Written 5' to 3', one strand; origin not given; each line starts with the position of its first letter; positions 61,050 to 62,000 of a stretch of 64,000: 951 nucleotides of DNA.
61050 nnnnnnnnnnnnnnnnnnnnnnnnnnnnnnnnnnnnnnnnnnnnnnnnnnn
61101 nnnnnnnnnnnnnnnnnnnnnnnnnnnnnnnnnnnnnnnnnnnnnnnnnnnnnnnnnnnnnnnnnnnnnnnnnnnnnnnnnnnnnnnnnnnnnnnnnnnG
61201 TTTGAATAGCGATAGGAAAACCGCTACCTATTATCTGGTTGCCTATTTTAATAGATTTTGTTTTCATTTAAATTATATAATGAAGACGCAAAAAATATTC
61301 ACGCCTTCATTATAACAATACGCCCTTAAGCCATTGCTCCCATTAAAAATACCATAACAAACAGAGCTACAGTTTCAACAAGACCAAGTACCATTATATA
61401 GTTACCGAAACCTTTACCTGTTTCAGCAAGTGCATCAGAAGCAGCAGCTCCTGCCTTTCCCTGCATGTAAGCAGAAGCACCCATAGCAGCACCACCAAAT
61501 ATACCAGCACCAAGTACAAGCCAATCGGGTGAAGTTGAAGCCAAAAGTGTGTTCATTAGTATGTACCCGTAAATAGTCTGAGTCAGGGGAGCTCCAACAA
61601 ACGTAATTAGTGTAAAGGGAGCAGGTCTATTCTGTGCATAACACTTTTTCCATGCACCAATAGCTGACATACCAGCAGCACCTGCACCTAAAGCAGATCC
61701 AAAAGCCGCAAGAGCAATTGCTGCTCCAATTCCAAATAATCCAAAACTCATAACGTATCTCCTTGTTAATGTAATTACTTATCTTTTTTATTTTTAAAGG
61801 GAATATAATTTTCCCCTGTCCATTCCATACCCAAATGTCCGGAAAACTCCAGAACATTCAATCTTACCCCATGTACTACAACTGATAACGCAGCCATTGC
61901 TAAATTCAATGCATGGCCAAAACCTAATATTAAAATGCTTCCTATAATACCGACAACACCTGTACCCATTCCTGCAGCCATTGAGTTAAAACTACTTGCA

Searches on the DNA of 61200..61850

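Call 62: search_rna_families(source=window, start=61200, end=61850, threshold=evalue, max_evalue=1)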
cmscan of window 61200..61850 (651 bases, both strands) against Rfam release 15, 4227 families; matches with E-value up to 1: 0.
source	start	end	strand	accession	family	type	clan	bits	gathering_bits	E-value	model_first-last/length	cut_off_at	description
